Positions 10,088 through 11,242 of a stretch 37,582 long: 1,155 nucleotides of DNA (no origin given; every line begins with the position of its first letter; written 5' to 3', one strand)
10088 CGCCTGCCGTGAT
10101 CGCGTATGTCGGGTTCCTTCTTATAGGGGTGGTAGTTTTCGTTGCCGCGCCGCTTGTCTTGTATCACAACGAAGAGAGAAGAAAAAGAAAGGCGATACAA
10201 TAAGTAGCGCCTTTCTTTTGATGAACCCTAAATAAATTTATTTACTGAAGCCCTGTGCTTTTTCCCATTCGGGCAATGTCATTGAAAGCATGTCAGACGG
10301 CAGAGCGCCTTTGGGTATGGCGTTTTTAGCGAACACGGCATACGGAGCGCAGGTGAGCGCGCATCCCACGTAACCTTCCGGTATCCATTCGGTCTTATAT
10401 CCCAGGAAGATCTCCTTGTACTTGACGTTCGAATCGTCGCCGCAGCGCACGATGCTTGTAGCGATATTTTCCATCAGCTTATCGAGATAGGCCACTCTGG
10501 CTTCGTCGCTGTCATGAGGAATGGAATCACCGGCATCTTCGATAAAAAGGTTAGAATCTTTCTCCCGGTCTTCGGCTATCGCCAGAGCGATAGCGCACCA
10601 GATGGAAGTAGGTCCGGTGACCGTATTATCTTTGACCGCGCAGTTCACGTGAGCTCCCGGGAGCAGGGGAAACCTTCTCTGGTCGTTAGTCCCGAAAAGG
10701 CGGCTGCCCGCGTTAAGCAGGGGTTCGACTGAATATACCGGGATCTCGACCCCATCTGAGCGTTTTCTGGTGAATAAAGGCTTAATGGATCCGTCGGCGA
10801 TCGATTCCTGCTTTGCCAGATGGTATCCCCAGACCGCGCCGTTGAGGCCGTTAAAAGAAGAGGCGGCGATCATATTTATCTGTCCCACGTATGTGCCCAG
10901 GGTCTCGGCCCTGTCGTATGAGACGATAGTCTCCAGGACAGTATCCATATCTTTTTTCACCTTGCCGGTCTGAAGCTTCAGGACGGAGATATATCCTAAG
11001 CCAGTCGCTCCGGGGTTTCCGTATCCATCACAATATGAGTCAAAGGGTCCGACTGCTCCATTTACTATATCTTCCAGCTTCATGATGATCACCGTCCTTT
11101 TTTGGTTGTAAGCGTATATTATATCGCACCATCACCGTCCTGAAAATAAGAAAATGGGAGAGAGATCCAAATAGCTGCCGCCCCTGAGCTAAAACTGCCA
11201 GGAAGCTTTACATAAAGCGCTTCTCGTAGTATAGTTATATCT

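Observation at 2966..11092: Composite acid-resistance/amine-forming island: two unrelated decarboxylases around one antiporter, plus porin, HdeD and MFS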

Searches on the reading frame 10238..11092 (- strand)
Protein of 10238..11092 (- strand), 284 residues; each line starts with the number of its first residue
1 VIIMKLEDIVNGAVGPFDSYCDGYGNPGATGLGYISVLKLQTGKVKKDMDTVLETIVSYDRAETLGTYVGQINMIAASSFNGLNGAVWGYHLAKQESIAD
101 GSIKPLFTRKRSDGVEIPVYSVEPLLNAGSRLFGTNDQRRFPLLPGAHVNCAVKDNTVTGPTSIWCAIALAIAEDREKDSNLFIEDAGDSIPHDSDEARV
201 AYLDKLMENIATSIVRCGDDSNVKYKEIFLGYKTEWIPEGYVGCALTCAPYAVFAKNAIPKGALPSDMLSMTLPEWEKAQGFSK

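Call 3: search_protein_families(library=pfam, proteins=[window:10238-11092:-])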
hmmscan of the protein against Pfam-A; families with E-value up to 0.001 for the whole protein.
window:10238-11092:- (284 aa): 1 family
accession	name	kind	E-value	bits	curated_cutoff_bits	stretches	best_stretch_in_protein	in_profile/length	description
PF02329.21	HDC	-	1.3e-84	284.3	25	1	5-282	4-291/294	Histidine carboxylase PI chain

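Call 4: search_protein_families(library=ncbifam, proteins=[window:10238-11092:-])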
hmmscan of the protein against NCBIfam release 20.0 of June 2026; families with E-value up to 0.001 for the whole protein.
window:10238-11092:- (284 aa): 1 family
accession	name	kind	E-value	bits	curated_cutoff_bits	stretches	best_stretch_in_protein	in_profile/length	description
TIGR00541.1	hisDCase_pyru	equivalog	2.2e-76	256.9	346.65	1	8-281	10-297/307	histidine decarboxylase, pyruvoyl type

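Call 7: find_encoding_contigs(protein=window:10238-11092:-, flank=10000, max_places=10)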
Protein window:10238-11092:- (284 aa): no gene with exactly this product is on record in the collection.

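Call 8: search_solved_structures(query=window:10238-11092:-, show_alignments=2)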
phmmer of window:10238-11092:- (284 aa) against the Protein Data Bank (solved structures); distinct sequences matched with E-value up to 0.001: 3.
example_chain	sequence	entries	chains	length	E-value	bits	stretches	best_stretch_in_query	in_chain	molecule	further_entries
1hq6_B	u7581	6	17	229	4.2e-31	111.6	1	80-282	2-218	HISTIDINE DECARBOXYLASE | HISTIDINE DECARBOXYLASE ALPHA CHAIN | PYRUVOYL-DEPENDENT HISTIDINE DECARBOXYLASE (L-HISTIDINE CARBOXYLASE)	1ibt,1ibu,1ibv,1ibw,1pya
1hq6_A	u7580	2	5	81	1.2e-13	54.4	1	12-78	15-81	HISTIDINE DECARBOXYLASE | PYRUVOYL-DEPENDENT HISTIDINE DECARBOXYLASE (L-HISTIDINE CARBOXYLASE)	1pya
1ibt_A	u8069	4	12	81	4e-13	52.7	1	12-78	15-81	HISTIDINE DECARBOXYLASE BETA CHAIN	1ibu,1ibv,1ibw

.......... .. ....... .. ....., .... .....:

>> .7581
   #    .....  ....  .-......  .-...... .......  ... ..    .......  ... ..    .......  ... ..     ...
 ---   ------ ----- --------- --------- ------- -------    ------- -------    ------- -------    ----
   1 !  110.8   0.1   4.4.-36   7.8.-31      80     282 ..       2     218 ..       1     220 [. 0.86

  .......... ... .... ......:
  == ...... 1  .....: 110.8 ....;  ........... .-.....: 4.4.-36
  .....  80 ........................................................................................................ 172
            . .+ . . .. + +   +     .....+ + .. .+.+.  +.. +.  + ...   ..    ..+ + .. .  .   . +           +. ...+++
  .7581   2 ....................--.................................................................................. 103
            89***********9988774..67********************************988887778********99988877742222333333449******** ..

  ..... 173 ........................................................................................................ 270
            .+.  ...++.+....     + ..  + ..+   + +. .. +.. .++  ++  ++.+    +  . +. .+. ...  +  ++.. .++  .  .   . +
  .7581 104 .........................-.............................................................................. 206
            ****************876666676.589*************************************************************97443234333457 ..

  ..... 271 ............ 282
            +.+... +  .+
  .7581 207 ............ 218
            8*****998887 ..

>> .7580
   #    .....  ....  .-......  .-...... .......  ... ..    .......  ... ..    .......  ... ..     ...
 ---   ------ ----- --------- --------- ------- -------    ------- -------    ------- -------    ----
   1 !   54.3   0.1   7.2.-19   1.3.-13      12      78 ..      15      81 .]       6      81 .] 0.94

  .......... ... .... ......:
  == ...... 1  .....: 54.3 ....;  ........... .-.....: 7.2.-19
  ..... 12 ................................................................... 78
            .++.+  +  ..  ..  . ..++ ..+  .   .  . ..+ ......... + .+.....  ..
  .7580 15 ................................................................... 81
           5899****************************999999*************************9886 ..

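Call 9: find_homologous_proteins(query=window:10238-11092:-)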
Query window:10238-11092:- (284 aa): 804 proteins with E <= 0.001 among 1176 candidates; the best 120 are listed.
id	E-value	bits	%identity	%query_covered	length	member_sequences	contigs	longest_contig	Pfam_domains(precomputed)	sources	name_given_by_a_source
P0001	2.8e-188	642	100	99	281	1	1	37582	PF02329.22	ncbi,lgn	-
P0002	8.3e-165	565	87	100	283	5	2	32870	PF02329.22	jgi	jgi:histidine decarboxylase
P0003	7.0e-158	542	85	98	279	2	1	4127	PF02329.22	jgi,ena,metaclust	metaclust:\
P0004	7.3e-158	542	84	99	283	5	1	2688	PF02329.22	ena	-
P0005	2.2e-156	538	85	97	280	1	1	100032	PF02329.22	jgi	-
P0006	2.8e-156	537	84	97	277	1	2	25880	PF02329.22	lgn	-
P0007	2.4e-154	531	82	99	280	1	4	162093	PF02329.22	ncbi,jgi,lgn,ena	-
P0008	1.7e-153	528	79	100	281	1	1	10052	PF02329.22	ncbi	ncbi:histidine decarboxylase, pyruvoyl type [Candidatus Auribacterota bacterium]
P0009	2.2e-153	528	83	97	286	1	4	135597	PF02329.22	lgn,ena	-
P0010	3.7e-153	527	80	99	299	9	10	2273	PF02329.22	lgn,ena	-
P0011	4.7e-153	527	80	98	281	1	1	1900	PF02329.22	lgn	-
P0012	1.1e-152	525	79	99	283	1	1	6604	PF02329.22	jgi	jgi:histidine decarboxylase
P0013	2.7e-152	524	82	97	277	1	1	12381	PF02329.22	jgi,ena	-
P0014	2.7e-152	524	82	97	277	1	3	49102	PF02329.22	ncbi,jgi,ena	-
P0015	2.8e-152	524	83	97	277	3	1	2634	PF02329.22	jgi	-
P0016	4.8e-152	523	83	97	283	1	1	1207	PF02329.22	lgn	-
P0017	6.9e-152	523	80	99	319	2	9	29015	PF02329.22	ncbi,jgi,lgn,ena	-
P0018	1.4e-151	522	79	99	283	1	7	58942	PF02329.22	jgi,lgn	jgi:histidine decarboxylase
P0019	1.5e-151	522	80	98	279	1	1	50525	PF02329.22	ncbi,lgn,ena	-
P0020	1.6e-151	522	79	98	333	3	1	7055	PF02329.22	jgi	jgi:histidine decarboxylase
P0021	7.0e-151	520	78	99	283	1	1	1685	PF02329.22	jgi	jgi:histidine decarboxylase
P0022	1.0e-150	519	78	99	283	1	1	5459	PF02329.22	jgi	jgi:histidine decarboxylase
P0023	1.0e-150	519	79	98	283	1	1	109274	PF02329.22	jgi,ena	jgi:histidine decarboxylase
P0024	1.2e-150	519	79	98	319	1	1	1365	PF02329.22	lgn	-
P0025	1.4e-150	519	79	99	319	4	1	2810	PF02329.22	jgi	-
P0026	1.5e-150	518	79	99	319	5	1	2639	PF02329.22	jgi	jgi:histidine decarboxylase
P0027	2.1e-150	518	79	99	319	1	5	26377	PF02329.22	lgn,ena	-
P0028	2.6e-150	518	78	99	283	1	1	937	PF02329.22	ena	-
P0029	2.6e-150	518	79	98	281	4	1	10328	PF02329.22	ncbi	-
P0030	3.6e-150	517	82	97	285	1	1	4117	PF02329.22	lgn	-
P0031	3.8e-150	517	78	99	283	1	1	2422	PF02329.22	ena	-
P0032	3.9e-150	517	80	98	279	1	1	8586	PF02329.22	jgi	-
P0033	7.5e-150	516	78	99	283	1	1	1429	PF02329.22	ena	-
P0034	7.5e-150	516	81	98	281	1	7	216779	PF02329.22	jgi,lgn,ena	jgi:histidine decarboxylase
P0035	7.6e-150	516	81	99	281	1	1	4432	PF02329.22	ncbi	ncbi:MAG: histidine decarboxylase, pyruvoyl type [Candidatus Omnitrophota bacterium]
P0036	9.1e-150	516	80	98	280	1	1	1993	PF02329.22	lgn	-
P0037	1.9e-149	515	80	98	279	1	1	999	PF02329.22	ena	-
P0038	3.0e-149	514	80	98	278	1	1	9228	PF02329.22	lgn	-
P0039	3.2e-149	514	78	99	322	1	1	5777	PF02329.22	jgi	jgi:histidine decarboxylase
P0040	5.0e-149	513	78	99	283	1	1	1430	PF02329.22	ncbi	-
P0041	5.0e-149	513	81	97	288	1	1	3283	PF02329.22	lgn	-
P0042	1.8e-148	512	80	97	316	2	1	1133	PF02329.22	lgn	-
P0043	1.8e-148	512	79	98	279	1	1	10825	PF02329.22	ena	-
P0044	2.3e-148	511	78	98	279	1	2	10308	PF02329.22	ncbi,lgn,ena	-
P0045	3.9e-148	510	80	97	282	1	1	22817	PF02329.22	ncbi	-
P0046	4.0e-148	510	78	99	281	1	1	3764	PF02329.22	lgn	-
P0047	6.2e-148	510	80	98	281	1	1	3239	PF02329.22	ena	-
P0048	7.5e-148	510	80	98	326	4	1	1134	PF02329.22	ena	-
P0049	8.1e-148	509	77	99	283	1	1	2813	PF02329.22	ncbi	-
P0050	9.1e-148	509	79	98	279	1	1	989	PF02329.22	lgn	-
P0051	1.5e-147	509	79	97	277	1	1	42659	PF02329.22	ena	-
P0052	1.7e-147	508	77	99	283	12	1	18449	PF02329.22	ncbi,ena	-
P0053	2.5e-147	508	78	99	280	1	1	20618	PF02329.22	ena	-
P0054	5.2e-147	507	78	99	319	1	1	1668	PF02329.22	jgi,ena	-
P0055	1.7e-146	505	78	98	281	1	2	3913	PF02329.22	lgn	-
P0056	3.4e-146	504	79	97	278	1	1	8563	PF02329.22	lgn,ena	-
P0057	6.5e-146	503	77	98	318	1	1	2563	PF02329.22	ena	-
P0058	7.3e-146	503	80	97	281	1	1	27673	PF02329.22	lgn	-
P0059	1.0e-145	503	80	98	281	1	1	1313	PF02329.22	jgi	jgi:histidine decarboxylase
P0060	2.0e-145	502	78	98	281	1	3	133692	PF02329.22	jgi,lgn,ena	jgi:histidine decarboxylase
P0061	4.6e-145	500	77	98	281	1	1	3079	PF02329.22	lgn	-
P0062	4.7e-145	500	78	96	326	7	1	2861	PF02329.22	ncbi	-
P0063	1.3e-144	499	77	97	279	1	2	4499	PF02329.22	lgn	-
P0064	1.5e-144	499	78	97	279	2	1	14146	PF02329.22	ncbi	-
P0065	1.6e-144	499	78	97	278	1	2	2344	PF02329.22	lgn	-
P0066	1.7e-144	499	77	97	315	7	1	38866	PF02329.22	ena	-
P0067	2.0e-144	498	76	98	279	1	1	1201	PF02329.22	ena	-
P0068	2.1e-144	498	79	98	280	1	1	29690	PF02329.22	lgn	-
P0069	2.8e-144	498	78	98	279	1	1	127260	PF02329.22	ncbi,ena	-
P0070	3.8e-144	497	77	99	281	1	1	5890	PF02329.22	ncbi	-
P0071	6.5e-144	497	77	98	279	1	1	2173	PF02329.22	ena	-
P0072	9.2e-144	496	76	100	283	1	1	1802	PF02329.22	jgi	jgi:histidine decarboxylase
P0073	1.3e-143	496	76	97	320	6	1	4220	PF02329.22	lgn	-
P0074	1.6e-143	495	77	99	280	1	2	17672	PF02329.22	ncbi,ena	-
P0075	1.8e-143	495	77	98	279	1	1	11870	PF02329.22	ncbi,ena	-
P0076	2.0e-143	495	77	99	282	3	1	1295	PF02329.22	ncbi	-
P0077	2.3e-143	495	76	99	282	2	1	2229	PF02329.22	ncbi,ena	-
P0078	2.6e-143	495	76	99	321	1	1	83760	PF02329.22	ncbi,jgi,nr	ncbi:MAG: histidine decarboxylase [Planctomycetes bacterium]|nr:histidine decarboxylase [Planctomyce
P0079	4.9e-143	494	76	98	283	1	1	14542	PF02329.22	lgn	-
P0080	1.1e-142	493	74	99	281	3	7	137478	PF02329.22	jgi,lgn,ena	jgi:histidine decarboxylase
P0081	1.5e-142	492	78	97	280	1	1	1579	PF02329.22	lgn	-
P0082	1.6e-142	492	75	99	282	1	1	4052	PF02329.22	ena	-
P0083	2.5e-142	491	75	99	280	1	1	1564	PF02329.22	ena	-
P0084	7.6e-142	490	73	99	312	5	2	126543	PF02329.22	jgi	jgi:histidine decarboxylase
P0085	1.1e-141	489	76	99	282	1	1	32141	PF02329.22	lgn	-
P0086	2.0e-141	488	79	97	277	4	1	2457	PF02329.22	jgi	jgi:histidine decarboxylase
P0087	3.0e-141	488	76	99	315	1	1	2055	PF02329.22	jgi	-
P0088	5.9e-141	487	76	98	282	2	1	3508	PF02329.22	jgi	jgi:histidine decarboxylase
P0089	8.3e-141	486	76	98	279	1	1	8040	PF02329.22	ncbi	-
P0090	5.4e-140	484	74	99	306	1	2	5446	PF02329.22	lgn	-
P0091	6.1e-140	484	77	98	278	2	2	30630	PF02329.22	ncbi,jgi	ncbi:MAG: histidine decarboxylase, pyruvoyl type [Chlamydiota bacterium]|jgi:histidine decarboxylase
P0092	4.1e-139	481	77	97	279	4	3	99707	PF02329.22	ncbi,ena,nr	ncbi:histidine decarboxylase proenzyme precursor [bacterium BMS3Abin01]|nr:histidine decarboxylase p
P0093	8.0e-139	480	76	98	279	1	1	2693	PF02329.22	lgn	-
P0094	8.8e-139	480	77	98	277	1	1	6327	PF02329.22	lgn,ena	-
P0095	2.0e-138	479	74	97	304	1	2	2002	PF02329.22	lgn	-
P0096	3.1e-138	478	75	98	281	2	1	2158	PF02329.22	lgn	-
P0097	3.8e-138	478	74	99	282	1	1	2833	PF02329.22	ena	-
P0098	1.3e-137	476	78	97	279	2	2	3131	PF02329.22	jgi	-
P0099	1.4e-137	476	72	98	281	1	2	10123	PF02329.22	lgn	-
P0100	5.7e-137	474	73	98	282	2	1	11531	PF02329.22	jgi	jgi:histidine decarboxylase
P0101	9.4e-137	473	74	99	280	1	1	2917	PF02329.22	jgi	jgi:histidine decarboxylase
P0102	1.1e-136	473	72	99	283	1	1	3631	PF02329.22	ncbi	-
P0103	1.2e-136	473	72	99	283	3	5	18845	PF02329.22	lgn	-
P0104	1.5e-136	472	79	90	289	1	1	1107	PF02329.22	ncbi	-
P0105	1.1e-135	470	69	98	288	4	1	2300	PF02329.22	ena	-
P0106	1.2e-135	469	74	98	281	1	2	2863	PF02329.22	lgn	-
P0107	1.2e-135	469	73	99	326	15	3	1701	PF02329.22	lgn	-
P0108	2.2e-135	469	73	97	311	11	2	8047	PF02329.22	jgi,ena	-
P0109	1.0e-134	466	72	97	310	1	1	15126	PF02329.22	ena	-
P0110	2.1e-134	465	71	98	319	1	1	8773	PF02329.22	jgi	jgi:histidine decarboxylase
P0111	3.0e-134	465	73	97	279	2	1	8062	PF02329.22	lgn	-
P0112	2.2e-133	462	72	98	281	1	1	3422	PF02329.22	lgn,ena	-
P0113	7.1e-133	460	72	98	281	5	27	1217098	PF02329.22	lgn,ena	-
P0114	1.5e-132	459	72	98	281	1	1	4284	PF02329.22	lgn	-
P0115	3.7e-131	455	70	98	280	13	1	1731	PF02329.22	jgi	-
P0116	5.3e-130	451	70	99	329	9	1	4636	PF02329.22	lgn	-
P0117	6.3e-130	451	69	99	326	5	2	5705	PF02329.22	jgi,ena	-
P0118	1.0e-129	450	71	99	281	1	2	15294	PF02329.22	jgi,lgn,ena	-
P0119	2.2e-129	449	68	98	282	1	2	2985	PF02329.22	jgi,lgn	-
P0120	5.1e-129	448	70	98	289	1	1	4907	PF02329.22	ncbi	ncbi:MAG: histidine decarboxylase, pyruvoyl type [Deltaproteobacteria bacterium]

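Call 10: find_encoding_contigs(protein=P0001, flank=10000, max_places=3)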
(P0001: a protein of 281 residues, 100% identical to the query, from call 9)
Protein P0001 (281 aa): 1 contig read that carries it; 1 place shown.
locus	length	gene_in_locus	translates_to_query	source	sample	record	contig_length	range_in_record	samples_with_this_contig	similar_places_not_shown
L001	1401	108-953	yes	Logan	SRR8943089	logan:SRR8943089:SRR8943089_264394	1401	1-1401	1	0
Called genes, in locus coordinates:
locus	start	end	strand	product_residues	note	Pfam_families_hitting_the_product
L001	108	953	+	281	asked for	PF02329:HDC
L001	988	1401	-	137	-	?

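Call 11: find_encoding_contigs(protein=P0002, flank=10000, max_places=3)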
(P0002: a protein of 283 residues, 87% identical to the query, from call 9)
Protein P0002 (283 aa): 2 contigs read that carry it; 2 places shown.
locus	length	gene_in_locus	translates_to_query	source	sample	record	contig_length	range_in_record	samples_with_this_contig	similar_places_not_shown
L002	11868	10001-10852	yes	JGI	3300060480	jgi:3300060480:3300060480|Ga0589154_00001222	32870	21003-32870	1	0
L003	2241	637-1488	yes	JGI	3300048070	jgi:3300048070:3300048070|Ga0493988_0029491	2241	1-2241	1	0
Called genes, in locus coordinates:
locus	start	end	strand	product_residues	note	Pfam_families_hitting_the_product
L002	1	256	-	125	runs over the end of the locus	PF07238:PilZ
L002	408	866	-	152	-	PF22091:DUF6941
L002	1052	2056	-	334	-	PF01925:TauE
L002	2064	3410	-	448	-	PF05359:DUF748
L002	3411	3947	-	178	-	PF09835:DUF2062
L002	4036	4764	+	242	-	PF02811:PHP (weak)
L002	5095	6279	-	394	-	PF05990:DUF900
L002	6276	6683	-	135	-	-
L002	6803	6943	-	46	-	-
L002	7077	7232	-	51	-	-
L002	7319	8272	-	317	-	PF11335:DUF3137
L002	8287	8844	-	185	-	PF04011:LemA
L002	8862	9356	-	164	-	PF13453:Zn_ribbon_TFIIB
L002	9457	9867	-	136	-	-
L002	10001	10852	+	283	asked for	PF02329:HDC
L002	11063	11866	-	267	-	?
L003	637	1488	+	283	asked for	PF02329:HDC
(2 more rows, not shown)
